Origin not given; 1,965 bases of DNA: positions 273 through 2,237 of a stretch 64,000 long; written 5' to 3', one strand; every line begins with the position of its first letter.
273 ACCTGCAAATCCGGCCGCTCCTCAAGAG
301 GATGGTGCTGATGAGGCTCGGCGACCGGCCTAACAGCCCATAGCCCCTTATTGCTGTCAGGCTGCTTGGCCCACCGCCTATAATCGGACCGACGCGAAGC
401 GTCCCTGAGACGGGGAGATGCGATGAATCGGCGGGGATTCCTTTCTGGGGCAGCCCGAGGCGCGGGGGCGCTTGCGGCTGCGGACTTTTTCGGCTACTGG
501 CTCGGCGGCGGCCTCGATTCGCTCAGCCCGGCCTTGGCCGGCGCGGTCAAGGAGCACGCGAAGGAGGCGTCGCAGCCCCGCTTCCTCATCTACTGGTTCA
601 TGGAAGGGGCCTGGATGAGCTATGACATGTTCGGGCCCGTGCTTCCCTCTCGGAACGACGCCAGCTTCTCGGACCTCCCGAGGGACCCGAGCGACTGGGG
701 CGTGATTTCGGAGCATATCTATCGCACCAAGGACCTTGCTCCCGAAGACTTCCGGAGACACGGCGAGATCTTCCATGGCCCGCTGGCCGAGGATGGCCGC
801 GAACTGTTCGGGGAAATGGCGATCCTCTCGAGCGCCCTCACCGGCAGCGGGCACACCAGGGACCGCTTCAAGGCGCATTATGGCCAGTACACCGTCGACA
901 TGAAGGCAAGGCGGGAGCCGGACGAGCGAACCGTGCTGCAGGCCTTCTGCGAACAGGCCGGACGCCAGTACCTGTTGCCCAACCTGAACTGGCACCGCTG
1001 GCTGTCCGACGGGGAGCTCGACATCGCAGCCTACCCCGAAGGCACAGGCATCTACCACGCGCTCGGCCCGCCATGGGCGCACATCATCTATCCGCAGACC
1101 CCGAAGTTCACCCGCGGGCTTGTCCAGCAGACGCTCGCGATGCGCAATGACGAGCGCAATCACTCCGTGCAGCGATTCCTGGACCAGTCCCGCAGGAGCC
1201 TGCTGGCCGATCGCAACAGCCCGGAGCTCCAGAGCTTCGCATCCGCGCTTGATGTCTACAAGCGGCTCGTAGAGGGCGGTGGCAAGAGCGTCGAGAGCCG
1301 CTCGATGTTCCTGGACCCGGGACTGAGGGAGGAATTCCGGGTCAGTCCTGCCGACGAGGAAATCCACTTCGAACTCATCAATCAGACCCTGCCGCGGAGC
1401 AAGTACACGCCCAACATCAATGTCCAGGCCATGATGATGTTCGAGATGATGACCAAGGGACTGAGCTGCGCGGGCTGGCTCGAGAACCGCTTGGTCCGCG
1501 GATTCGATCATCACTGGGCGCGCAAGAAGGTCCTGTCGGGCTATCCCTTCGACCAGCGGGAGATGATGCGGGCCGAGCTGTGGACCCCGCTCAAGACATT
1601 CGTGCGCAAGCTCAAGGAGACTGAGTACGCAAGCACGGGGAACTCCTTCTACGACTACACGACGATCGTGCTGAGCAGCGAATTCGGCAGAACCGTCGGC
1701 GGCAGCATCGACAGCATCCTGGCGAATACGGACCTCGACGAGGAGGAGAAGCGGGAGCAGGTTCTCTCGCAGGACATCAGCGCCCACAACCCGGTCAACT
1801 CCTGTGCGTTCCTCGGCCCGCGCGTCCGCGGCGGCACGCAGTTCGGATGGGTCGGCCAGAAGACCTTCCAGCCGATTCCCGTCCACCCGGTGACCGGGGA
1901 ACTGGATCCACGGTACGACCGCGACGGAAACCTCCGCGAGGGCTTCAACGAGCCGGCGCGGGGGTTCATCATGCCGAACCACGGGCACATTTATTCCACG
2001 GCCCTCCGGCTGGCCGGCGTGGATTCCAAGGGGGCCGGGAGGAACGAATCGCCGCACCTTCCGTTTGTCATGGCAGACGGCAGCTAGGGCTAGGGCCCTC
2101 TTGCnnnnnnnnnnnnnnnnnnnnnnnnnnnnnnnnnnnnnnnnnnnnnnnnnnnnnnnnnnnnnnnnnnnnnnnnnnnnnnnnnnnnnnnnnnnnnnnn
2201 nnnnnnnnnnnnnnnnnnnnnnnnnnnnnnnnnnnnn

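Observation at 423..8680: Tight + strand operon of DUF1501-like, heptahaem cytochrome c, TPR and two CRTAC1/ASPIC-UnbV propeller genes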

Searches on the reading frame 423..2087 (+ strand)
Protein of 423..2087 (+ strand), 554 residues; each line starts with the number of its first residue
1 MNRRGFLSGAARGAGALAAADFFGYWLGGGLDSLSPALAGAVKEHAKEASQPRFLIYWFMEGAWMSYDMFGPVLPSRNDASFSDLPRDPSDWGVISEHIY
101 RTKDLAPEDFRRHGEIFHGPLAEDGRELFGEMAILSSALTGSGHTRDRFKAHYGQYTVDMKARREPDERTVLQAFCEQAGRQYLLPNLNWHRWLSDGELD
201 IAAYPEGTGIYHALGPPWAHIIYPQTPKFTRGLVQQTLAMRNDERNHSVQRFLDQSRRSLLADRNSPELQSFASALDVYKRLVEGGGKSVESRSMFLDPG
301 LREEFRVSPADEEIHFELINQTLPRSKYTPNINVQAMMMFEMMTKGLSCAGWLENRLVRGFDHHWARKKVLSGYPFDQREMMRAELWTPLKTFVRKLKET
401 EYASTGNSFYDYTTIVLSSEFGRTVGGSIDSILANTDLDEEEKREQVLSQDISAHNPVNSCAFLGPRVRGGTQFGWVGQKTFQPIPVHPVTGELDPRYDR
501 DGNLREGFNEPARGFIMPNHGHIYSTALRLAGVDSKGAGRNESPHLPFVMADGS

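Call 3: search_protein_families(library=pfam, proteins=[window:423-2087:+], max_evalue=0.01)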
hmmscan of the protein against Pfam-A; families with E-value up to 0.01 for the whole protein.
window:423-2087:+ (554 aa): 0 families

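Call 4: search_protein_families(library=ncbifam, proteins=[window:423-2087:+], max_evalue=0.01)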
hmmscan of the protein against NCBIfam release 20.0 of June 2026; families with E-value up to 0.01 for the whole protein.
window:423-2087:+ (554 aa): 0 families

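Call 5: search_protein_families(library=pfam, proteins=[window:423-2087:+], max_evalue=10)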
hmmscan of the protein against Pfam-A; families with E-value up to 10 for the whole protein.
window:423-2087:+ (554 aa): 1 family
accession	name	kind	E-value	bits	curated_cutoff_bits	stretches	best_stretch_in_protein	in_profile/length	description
PF07394.17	DUF1501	-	0.015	14.9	27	1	243-475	159-334/390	Protein of unknown function (DUF1501)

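Call 23: search_solved_structures(query=window:423-2087:+, max_evalue=10)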
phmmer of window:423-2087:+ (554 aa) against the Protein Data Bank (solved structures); distinct sequences matched with E-value up to 10: 1.
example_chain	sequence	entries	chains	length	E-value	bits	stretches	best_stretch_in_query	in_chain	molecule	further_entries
9nhf_A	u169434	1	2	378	0.8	11.5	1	397-443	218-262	Glycosyl hydrolase-like family 15 (GHL15) protein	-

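Call 25: find_homologous_proteins(query=window:423-2087:+, max_evalue=0.001)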
Query window:423-2087:+ (554 aa): 206 proteins with E <= 0.001 among 8000 candidates; the best 120 are listed.
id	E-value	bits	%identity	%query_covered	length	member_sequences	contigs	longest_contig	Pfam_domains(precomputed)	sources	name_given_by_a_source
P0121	0.0e+0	1300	100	100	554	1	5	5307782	-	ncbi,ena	-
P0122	0.0e+0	1298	100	100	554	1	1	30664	-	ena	-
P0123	0.0e+0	1296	100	100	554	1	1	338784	-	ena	-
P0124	0.0e+0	1185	88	100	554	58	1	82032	-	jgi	-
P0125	0.0e+0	1162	88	100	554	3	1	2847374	-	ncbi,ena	-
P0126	0.0e+0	1161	86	100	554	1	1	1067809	-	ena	-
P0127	0.0e+0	1157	88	100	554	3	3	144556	-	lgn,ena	-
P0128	0.0e+0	1156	87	100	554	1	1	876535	-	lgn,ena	-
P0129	0.0e+0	1155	87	100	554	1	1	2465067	-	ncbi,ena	-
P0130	0.0e+0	1154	87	100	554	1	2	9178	-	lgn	-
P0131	0.0e+0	1154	87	100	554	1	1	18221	-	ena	-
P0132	0.0e+0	1153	86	100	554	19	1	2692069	-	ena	-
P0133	0.0e+0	1150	86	100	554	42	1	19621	-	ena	-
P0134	0.0e+0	1146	86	100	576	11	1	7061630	-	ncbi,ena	-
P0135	0.0e+0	1142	86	100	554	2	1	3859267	-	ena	-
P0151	0.0e+0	1074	80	100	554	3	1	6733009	-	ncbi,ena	-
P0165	9.1e-259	878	67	99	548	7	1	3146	PF07394.18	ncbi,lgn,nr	ncbi:MAG: DUF1501 domain-containing protein [Acidobacteria bacterium]|nr:DUF1501 domain-containing p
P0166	6.9e-257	872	67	99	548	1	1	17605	PF07394.18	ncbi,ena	-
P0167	2.1e-256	870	65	99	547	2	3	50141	PF07394.18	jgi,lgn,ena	-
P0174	7.7e-141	489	45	99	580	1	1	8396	PF07394.18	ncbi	ncbi:MAG: DUF1501 domain-containing protein [Planctomycetota bacterium]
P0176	3.5e-139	483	46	100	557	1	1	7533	PF07394.18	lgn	-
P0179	3.5e-137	477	45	99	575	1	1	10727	PF07394.18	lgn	-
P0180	4.1e-137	476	45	99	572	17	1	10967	PF07394.18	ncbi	-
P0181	4.7e-137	476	44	99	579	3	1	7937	PF07394.18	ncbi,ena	-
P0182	6.6e-137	476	45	99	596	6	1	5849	PF07394.18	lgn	-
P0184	3.3e-136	473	45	99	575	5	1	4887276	PF07394.18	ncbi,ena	-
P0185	6.0e-136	472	44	99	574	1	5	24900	PF07394.18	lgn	-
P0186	7.6e-136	472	44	99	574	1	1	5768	PF07394.18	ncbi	-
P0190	4.7e-135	470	44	99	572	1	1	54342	PF07394.18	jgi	jgi:Protein of unknown function (DUF1501)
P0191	1.3e-134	468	44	99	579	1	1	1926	PF07394.18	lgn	-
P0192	2.0e-134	467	45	99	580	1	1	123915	PF07394.18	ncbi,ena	-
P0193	2.8e-134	467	44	99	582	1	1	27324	PF07394.18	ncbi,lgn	-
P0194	3.4e-134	467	45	99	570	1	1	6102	PF07394.18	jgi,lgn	jgi:hypothetical protein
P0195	4.8e-134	466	45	100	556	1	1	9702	PF07394.18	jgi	jgi:hypothetical protein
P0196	5.2e-134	466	44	99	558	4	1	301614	PF07394.18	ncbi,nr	ncbi:DUF1501 domain-containing protein [Hyalangium minutum]|nr:DUF1501 domain-containing protein [Hy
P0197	5.9e-134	466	43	99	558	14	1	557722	PF07394.18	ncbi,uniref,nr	ncbi:DUF1501 domain-containing protein [Hyalangium gracile]|uniref:DUF1501 domain-containing protein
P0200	1.2e-133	465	44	99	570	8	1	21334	PF07394.18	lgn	-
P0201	1.9e-133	464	43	99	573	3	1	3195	PF07394.18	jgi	jgi:hypothetical protein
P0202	3.0e-133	464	44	99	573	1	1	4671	PF07394.18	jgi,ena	-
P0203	6.0e-133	463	43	99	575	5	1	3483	PF07394.18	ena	-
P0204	6.1e-133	463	45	99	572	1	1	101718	PF07394.18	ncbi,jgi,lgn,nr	ncbi:MAG: DUF1501 domain-containing protein [Pirellulaceae bacterium]|nr:DUF1501 domain-containing p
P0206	9.1e-133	462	45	99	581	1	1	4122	PF07394.18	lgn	-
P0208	1.1e-132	462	43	99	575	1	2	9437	PF07394.18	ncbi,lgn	ncbi:MAG: DUF1501 domain-containing protein [Aureliella sp.]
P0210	4.0e-132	460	43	99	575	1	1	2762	PF07394.18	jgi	jgi:hypothetical protein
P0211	5.3e-132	459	43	99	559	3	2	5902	PF07394.18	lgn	-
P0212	5.4e-132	459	43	99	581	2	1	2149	PF07394.18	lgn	-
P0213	1.9e-131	458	43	100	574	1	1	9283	PF07394.18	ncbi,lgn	-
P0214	3.5e-131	457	43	99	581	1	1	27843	PF07394.18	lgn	-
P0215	3.5e-131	457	42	99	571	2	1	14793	PF07394.18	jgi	-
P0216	3.8e-131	457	43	99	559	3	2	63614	PF07394.18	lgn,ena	-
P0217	4.4e-131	456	43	99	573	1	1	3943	PF07394.18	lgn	-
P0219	7.6e-131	456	43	99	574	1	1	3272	PF07394.18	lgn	-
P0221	8.2e-131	456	43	99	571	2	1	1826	PF07394.18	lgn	-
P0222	1.0e-130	455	42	99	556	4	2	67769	PF07394.18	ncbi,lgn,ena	-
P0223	1.4e-130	455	44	99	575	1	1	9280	PF07394.18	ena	-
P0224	1.5e-130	455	44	99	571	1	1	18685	PF07394.18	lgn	-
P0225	2.4e-130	454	44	99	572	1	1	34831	PF07394.18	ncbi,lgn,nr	ncbi:MAG: DUF1501 domain-containing protein [Planctomycetales bacterium]|nr:DUF1501 domain-containin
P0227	2.9e-130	454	44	99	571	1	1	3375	PF07394.18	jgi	-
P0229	3.7e-130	453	42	99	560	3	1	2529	PF07394.18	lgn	-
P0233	8.0e-130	452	43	99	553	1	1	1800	PF07394.18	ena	-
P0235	1.5e-129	451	43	99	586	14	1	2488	PF07394.18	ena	-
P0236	1.8e-129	451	42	96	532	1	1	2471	PF07394.18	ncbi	ncbi:MAG: DUF1501 domain-containing protein, partial [Myxococcales bacterium]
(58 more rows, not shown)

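Call 61: list_cluster_members(proteins=[window:423-2087:+, window:2105-3307:+, window:3350-5215:+, window:5154-6941:+, window:6938-8677:+])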
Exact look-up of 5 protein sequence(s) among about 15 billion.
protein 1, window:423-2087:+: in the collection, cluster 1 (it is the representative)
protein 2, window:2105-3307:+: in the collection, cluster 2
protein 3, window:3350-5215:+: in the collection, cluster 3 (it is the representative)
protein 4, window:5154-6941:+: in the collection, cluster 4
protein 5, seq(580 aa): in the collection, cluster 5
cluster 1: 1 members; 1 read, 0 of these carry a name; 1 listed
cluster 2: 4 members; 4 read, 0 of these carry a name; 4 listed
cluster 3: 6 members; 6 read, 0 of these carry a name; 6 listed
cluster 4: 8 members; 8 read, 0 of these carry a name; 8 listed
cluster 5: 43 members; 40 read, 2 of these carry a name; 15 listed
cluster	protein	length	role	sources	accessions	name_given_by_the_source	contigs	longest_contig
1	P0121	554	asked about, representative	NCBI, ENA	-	-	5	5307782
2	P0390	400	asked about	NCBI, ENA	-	-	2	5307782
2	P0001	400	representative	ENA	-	-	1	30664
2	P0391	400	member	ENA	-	-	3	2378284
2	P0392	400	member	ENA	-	-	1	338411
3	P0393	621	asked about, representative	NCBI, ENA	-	-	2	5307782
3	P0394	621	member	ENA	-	-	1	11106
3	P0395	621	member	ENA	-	-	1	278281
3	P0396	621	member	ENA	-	-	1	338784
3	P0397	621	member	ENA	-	-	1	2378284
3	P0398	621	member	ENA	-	-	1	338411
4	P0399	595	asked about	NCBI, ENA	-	-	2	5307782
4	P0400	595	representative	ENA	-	-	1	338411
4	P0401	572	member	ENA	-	-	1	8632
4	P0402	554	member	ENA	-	-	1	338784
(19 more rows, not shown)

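Call 62: find_encoding_contigs(protein=P0196, flank=8000, max_places=1)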
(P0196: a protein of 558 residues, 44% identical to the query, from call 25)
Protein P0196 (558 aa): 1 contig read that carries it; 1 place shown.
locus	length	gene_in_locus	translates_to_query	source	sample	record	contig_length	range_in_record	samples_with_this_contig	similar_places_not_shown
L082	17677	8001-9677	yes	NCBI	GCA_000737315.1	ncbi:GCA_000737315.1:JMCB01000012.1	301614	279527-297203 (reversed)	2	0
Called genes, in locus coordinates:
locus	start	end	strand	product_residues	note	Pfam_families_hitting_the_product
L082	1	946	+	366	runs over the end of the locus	PF04307:YdjM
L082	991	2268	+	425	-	PF07690:MFS_1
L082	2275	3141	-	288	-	PF06325:PrmA, PF05175:MTS, PF13489:Methyltransf_23 (faint), PF08241:Methyltransf_11 (weak), PF08242:Methyltransf_12 (faint), PF13649:Methyltransf_25, PF13847:Methyltransf_31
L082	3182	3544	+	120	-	-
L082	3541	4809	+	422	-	-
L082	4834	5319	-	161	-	-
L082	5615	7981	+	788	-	PF16841:CBM60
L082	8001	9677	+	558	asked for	PF07394:DUF1501 (weak)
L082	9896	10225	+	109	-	-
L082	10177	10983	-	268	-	PF13391:HNH_2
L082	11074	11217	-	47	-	-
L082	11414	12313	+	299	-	-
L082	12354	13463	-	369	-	-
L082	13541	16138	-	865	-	PF00675:Peptidase_M16, PF05193:Peptidase_M16_C, PF00675:Peptidase_M16, PF05193:Peptidase_M16_C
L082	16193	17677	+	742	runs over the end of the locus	-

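Call 63: find_encoding_contigs(protein=P0151, flank=10000, max_places=1)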
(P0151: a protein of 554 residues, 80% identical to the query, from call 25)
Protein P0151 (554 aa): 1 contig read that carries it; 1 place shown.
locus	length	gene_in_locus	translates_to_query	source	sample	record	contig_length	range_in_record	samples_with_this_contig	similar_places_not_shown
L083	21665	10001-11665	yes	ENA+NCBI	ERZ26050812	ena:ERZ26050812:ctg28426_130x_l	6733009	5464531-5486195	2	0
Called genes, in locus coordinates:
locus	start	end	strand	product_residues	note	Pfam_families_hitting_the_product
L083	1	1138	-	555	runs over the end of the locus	PF01839:FG-GAP (faint), PF13517:FG-GAP_3, PF07593:UnbV_ASPIC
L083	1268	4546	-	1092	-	PF13620:CarboxypepD_reg, PF25183:OMP_b-brl_4, PF00593:TonB_dep_Rec_b-barrel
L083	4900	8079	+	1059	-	PF07627:PSCyt3 (faint), PF25275:Golvesin_C (faint)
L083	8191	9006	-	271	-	PF00775:Dioxygenase_C (faint)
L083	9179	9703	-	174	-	PF06445:GyrI-like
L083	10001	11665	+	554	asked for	-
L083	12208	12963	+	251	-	PF13435:Cytochrome_C554 (weak), PF09699:Paired_CXXCH_1 (faint), PF14522:Cytochrome_C7 (faint), PF14537:Cytochrom_c3_2 (faint)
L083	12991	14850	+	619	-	PF13424:TPR_12 (faint), PF24575:TPR_Slam (faint), PF13174:TPR_6 (faint), PF00515:TPR_1 (weak), PF07719:TPR_2 (weak), PF13371:TPR_9 (weak), PF13432:TPR_16, PF14559:TPR_19, +9 more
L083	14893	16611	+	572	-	PF01839:FG-GAP (faint), PF13517:FG-GAP_3, PF07593:UnbV_ASPIC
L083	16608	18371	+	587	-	PF01839:FG-GAP (faint), PF13517:FG-GAP_3, PF07593:UnbV_ASPIC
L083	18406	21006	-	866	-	-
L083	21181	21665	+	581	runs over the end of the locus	PF01839:FG-GAP (faint), PF13517:FG-GAP_3, PF07593:UnbV_ASPIC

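Call 64: find_encoding_contigs(protein=P0167, flank=10000, max_places=1)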
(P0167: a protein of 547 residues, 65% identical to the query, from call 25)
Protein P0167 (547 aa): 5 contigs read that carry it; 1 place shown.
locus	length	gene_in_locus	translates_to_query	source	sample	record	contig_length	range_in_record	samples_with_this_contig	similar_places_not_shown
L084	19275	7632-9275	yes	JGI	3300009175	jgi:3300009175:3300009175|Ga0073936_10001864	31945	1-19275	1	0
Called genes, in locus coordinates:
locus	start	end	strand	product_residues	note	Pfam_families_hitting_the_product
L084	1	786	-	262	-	?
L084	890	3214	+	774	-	PF16656:Pur_ac_phosph_N (faint), PF01833:TIG (weak)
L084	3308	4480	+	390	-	PF01261:AP_endonuc_2 (weak), PF03786:UxuA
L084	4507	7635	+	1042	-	PF25275:Golvesin_C (faint)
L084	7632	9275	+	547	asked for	PF07394:DUF1501 (faint)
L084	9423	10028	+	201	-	-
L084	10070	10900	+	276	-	-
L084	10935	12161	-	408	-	PF22244:GCE_fung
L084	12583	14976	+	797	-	PF00515:TPR_1 (faint), PF07719:TPR_2 (faint), PF13181:TPR_8 (faint), PF13428:TPR_14 (faint), PF17874:TPR_MalT (faint), PF13374:TPR_10 (faint), PF13424:TPR_12 (weak), PF12770:CHAT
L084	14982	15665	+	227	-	PF08281:Sigma70_r4_2 (weak)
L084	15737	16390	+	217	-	-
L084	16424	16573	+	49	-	-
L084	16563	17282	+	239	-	PF01138:RNase_PH, PF03725:RNase_PH_C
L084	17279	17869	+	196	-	PF01725:Ham1p_like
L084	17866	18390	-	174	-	PF00293:NUDIX, PF14815:NUDIX_4 (faint)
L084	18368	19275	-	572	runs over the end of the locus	PF14716:HHH_8, PF14520:HHH_5 (faint), PF14792:DNA_pol_B_palm (weak), PF14791:DNA_pol_B_thumb, PF02811:PHP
